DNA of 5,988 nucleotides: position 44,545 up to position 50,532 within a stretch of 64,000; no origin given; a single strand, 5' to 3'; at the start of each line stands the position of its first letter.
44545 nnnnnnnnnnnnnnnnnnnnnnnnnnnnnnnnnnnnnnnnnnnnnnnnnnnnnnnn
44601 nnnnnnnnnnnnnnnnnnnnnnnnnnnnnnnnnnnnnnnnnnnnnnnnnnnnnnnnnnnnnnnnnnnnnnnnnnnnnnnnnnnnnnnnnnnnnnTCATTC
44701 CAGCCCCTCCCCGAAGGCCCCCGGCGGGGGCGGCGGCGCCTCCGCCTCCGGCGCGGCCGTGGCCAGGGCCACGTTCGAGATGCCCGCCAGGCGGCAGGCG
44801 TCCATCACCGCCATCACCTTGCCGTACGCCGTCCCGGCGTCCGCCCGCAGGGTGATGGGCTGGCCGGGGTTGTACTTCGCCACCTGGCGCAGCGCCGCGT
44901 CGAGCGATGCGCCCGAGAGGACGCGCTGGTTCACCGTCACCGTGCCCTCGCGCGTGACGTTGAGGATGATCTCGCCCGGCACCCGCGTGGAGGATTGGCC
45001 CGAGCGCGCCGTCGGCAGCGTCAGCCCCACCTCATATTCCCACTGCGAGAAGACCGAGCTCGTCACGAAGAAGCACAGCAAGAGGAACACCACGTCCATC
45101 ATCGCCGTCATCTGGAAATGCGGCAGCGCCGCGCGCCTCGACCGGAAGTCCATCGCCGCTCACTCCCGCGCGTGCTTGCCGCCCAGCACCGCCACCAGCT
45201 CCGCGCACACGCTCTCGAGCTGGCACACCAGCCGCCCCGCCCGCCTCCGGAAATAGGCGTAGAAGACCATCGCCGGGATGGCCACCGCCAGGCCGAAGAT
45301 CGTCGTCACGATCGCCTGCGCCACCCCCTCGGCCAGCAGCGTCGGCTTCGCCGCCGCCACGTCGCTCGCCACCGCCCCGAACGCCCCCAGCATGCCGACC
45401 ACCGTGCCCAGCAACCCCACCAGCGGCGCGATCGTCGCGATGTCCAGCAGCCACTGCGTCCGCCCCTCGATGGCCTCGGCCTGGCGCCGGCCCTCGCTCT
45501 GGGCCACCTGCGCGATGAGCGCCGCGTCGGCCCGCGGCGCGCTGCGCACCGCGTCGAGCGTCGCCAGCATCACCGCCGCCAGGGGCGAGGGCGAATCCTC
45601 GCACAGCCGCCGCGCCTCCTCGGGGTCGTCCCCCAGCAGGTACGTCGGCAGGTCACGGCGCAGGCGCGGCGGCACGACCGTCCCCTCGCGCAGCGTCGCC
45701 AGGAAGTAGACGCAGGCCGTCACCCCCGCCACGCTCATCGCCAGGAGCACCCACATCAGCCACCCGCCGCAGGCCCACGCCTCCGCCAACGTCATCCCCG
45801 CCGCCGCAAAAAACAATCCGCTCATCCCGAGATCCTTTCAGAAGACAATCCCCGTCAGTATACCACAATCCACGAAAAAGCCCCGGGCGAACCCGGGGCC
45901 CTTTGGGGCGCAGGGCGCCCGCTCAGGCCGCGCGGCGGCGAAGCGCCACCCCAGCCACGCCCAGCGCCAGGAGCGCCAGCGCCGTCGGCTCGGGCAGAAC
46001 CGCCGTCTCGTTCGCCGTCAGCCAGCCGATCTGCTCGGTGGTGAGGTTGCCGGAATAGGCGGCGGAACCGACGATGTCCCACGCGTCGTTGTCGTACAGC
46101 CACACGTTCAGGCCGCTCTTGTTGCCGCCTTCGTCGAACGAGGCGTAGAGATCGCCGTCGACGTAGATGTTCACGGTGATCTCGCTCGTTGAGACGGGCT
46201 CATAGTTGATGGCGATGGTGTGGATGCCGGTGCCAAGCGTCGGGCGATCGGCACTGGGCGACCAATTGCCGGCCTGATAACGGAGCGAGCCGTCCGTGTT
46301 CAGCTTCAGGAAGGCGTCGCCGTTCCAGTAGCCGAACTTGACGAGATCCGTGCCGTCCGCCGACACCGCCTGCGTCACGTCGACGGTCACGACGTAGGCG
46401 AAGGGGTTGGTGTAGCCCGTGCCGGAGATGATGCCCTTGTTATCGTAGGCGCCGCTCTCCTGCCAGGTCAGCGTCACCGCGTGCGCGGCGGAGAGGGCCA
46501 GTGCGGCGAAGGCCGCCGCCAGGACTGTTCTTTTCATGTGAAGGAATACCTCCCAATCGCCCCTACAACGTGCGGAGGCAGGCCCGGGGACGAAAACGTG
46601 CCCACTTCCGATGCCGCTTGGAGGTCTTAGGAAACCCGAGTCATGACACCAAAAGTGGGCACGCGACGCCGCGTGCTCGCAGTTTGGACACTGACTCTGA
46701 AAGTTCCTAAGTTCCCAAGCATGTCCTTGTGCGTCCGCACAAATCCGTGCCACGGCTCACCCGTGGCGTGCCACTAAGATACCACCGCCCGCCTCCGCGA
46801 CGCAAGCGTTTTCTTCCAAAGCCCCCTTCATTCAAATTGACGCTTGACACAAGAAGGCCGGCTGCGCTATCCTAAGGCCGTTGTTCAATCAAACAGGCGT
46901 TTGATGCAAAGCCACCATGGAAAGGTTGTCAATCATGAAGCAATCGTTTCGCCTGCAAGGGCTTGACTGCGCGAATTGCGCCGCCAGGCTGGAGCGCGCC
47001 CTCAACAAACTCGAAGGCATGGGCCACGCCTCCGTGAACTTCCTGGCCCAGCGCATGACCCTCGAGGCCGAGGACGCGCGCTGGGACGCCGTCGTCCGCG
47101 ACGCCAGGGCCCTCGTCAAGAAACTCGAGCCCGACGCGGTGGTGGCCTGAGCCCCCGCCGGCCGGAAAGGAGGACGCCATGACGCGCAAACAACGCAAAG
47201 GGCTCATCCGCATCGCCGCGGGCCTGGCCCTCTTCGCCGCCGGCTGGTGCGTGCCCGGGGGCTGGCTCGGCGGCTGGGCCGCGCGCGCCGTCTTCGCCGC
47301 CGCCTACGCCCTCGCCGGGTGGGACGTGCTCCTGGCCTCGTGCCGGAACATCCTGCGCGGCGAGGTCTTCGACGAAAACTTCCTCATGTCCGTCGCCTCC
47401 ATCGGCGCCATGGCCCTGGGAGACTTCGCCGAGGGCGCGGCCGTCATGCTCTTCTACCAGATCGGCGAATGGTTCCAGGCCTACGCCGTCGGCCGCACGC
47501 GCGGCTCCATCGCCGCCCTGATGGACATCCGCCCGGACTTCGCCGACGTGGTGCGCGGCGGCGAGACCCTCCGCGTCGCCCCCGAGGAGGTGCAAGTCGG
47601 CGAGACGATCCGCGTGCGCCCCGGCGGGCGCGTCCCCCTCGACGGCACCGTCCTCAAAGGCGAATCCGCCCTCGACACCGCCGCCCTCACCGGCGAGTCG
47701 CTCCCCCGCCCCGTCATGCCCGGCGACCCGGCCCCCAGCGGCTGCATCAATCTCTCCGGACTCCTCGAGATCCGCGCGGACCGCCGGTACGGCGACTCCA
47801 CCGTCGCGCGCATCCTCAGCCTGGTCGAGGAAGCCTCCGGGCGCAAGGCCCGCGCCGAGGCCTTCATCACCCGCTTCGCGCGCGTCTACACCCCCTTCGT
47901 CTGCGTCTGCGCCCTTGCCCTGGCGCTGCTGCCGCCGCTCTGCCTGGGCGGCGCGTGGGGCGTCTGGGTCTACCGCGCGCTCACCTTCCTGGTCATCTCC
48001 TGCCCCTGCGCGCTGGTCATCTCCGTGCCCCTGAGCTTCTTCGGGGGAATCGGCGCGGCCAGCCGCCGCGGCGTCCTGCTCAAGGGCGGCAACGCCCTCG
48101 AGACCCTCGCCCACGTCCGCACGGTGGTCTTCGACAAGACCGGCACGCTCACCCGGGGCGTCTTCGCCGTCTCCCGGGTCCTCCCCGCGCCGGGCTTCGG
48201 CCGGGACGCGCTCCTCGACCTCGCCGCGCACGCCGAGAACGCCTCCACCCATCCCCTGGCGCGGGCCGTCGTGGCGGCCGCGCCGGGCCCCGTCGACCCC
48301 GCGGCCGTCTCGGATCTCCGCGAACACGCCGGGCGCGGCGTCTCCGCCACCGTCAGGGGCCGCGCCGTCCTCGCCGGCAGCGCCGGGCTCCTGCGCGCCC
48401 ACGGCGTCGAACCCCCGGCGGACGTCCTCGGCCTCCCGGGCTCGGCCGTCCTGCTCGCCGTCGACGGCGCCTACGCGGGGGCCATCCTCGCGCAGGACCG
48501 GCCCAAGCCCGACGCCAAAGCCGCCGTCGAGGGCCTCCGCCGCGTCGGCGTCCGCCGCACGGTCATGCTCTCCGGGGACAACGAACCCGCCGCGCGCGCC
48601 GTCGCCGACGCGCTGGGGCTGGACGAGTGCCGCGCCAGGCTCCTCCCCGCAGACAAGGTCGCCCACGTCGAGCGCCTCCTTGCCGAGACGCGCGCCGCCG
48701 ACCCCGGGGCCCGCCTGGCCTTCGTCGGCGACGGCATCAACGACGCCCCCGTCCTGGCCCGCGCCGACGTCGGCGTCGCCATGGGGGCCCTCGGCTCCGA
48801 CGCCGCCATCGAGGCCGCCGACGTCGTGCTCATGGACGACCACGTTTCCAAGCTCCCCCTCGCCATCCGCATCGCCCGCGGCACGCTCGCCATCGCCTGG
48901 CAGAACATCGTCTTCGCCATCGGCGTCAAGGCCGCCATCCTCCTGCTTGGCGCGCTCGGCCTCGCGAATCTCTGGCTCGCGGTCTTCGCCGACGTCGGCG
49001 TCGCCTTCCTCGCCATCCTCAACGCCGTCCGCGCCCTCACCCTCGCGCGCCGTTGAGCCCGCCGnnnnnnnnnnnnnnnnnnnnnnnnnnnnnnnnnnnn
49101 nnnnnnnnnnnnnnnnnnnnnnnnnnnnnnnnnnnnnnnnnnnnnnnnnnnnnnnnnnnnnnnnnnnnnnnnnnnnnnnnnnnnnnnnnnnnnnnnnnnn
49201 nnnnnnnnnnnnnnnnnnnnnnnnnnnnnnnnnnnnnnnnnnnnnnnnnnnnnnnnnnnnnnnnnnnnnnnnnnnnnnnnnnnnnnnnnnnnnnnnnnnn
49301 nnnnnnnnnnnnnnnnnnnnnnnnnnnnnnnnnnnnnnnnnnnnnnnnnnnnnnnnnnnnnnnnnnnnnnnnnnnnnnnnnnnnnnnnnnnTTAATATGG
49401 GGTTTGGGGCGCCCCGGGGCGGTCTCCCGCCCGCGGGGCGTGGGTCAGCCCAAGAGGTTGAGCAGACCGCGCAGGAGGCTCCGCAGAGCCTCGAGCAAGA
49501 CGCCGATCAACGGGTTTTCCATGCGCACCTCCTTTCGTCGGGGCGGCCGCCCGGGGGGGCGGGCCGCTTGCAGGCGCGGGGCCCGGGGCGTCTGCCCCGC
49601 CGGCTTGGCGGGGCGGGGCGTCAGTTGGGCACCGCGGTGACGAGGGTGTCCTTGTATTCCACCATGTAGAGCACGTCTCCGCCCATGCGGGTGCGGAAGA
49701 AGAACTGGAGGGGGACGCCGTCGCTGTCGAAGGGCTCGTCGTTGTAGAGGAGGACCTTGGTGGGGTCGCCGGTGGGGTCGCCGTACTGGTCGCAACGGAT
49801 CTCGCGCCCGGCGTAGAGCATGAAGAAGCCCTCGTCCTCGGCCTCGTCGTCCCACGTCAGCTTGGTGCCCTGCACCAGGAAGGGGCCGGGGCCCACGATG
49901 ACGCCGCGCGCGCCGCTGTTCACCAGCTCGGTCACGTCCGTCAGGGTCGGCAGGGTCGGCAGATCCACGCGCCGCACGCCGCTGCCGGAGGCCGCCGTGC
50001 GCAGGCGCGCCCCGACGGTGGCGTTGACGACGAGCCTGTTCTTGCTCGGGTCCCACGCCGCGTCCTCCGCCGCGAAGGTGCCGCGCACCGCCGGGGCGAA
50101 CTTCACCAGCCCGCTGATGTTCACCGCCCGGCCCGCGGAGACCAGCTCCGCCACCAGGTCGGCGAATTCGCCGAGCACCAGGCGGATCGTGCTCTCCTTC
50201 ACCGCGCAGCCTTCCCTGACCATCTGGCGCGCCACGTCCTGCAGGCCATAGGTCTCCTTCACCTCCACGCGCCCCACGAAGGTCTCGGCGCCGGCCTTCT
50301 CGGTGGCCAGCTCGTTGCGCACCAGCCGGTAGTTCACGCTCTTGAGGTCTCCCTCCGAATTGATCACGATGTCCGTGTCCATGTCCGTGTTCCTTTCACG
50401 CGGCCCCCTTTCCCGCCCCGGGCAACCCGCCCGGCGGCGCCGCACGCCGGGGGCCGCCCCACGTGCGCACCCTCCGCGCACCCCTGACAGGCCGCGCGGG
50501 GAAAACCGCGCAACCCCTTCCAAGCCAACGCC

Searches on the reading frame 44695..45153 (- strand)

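Call 13: search_protein_families(library=pfam, proteins=[window:44695-45153:-], max_evalue=0.001)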
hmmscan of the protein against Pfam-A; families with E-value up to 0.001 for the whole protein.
window:44695-45153:- (152 aa): 1 family
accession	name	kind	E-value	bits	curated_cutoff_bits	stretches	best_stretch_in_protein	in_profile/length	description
PF02472.21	ExbD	-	5.2e-28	98.1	25.4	1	10-133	5-126/128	Biopolymer transport protein ExbD/TolR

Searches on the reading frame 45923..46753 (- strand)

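Call 13: search_protein_families(library=pfam, proteins=[window:45923-46753:-], max_evalue=0.001)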
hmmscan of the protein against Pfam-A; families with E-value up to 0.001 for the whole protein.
window:45923-46753:- (276 aa): 1 family
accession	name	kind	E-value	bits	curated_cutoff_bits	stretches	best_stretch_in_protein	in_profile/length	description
PF07589.16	PEP-CTERM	-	3.3e-05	24.2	20.7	1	254-274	3-24/24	PEP-CTERM motif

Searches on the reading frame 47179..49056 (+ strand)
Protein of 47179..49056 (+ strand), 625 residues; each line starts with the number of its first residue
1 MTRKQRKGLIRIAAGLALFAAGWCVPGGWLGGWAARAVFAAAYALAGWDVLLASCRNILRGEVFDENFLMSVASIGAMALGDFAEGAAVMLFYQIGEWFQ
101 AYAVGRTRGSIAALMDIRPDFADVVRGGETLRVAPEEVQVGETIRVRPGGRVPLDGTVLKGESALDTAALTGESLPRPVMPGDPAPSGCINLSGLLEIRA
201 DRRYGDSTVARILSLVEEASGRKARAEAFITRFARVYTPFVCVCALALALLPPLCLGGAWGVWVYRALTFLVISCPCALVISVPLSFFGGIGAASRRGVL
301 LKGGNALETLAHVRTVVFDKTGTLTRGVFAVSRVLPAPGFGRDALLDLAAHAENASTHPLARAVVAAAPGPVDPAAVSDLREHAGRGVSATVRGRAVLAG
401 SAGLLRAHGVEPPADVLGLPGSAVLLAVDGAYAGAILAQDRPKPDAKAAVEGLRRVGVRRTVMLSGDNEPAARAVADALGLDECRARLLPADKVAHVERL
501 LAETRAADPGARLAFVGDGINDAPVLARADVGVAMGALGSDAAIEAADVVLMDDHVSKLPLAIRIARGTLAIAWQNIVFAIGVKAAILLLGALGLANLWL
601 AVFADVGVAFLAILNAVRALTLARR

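Call 13: search_protein_families(library=pfam, proteins=[window:47179-49056:+], max_evalue=0.001)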
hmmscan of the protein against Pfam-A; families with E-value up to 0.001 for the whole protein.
window:47179-49056:+ (625 aa): 3 families
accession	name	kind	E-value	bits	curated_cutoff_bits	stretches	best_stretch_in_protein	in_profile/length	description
PF00122.25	E1-E2_ATPase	-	4e-44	150.7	28.1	1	118-297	3-181/181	E1-E2 ATPase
PF00702.32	Hydrolase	-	9.2e-29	101.6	26.4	1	313-530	1-191/191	haloacid dehalogenase-like hydrolase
PF12710.13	HAD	-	1.8e-05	25.7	27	1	442-526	86-188/189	haloacid dehalogenase-like hydrolase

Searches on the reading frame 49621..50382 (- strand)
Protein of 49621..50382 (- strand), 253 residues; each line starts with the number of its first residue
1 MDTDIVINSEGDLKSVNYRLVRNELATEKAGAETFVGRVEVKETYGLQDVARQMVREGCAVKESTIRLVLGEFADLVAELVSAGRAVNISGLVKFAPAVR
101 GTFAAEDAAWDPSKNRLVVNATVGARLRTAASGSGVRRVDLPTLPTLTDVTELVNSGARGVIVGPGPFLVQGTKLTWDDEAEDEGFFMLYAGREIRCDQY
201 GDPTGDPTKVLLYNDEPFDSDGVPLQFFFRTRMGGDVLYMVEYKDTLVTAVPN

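Call 13: search_protein_families(library=pfam, proteins=[window:49621-50382:-], max_evalue=0.001)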
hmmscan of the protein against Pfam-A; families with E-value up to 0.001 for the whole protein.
window:49621-50382:- (253 aa): 2 families
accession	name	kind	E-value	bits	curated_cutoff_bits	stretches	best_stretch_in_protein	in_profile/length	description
PF14848.11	HU-DNA_bdg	-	9.8e-17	61.6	30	1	18-132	4-115/124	DNA-binding domain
PF18291.6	HU-HIG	-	5e-07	30.2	26.2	1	15-102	2-88/125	HU domain fused to wHTH, Ig, or Glycine-rich motif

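Call 19: search_protein_families(library=ncbifam, proteins=[window:49621-50382:-], max_evalue=0.001)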
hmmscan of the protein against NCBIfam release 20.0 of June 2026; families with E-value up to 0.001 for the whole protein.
window:49621-50382:- (253 aa): 0 families

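Call 32: find_encoding_contigs(protein=window:49621-50382:-, flank=4000, max_places=10)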
Protein window:49621-50382:- (253 aa): 19 contigs read that carry it; 10 places shown.
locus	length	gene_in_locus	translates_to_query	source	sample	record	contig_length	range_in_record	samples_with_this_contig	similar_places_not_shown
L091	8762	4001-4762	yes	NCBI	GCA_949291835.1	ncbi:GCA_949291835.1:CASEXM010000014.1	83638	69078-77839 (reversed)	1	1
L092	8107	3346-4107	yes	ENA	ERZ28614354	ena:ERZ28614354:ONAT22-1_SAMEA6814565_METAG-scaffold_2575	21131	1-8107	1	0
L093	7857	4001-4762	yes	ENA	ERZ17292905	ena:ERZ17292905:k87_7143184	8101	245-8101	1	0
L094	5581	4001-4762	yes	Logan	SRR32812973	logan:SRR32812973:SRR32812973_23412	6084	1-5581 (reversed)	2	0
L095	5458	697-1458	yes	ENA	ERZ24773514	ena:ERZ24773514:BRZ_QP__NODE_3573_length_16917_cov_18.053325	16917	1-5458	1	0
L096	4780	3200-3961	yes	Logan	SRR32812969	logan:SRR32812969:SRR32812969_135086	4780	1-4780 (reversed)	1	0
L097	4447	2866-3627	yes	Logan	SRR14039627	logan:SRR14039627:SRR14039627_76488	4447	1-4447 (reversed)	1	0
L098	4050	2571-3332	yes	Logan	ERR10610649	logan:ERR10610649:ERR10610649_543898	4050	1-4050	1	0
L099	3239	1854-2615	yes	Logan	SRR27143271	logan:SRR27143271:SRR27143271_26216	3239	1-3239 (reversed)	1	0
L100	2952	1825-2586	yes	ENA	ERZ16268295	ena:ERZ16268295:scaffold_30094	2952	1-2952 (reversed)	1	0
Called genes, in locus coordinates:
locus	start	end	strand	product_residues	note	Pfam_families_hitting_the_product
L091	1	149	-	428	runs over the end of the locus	PF00109:ketoacyl-synt, PF00108:Thiolase_N (faint), PF02801:Ketoacyl-synt_C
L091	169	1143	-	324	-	PF08545:ACP_syn_III, PF08541:ACP_syn_III_C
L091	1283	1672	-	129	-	-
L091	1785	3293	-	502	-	PF02661:Fic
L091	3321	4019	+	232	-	-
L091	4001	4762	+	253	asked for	PF14848:HU-DNA_bdg, PF18291:HU-HIG (weak)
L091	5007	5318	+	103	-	-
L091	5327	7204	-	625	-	PF00122:E1-E2_ATPase, PF00702:Hydrolase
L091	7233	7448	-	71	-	PF00403:HMA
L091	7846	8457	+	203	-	PF07589:PEP_exosort_dom (weak)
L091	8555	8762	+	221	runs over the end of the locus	PF01618:MotA_ExbB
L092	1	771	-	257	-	?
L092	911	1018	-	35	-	-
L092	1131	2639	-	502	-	PF02661:Fic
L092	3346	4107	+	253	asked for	PF14848:HU-DNA_bdg, PF18291:HU-HIG (weak)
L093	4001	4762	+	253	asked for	PF14848:HU-DNA_bdg, PF18291:HU-HIG (weak)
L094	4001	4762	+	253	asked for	PF14848:HU-DNA_bdg, PF18291:HU-HIG (weak)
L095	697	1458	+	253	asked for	PF14848:HU-DNA_bdg, PF18291:HU-HIG (weak)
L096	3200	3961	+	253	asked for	PF14848:HU-DNA_bdg, PF18291:HU-HIG (weak)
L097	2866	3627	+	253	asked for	PF14848:HU-DNA_bdg, PF18291:HU-HIG (weak)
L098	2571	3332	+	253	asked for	PF14848:HU-DNA_bdg, PF18291:HU-HIG (weak)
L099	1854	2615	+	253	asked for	PF14848:HU-DNA_bdg, PF18291:HU-HIG (weak)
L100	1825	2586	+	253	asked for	PF14848:HU-DNA_bdg, PF18291:HU-HIG (weak)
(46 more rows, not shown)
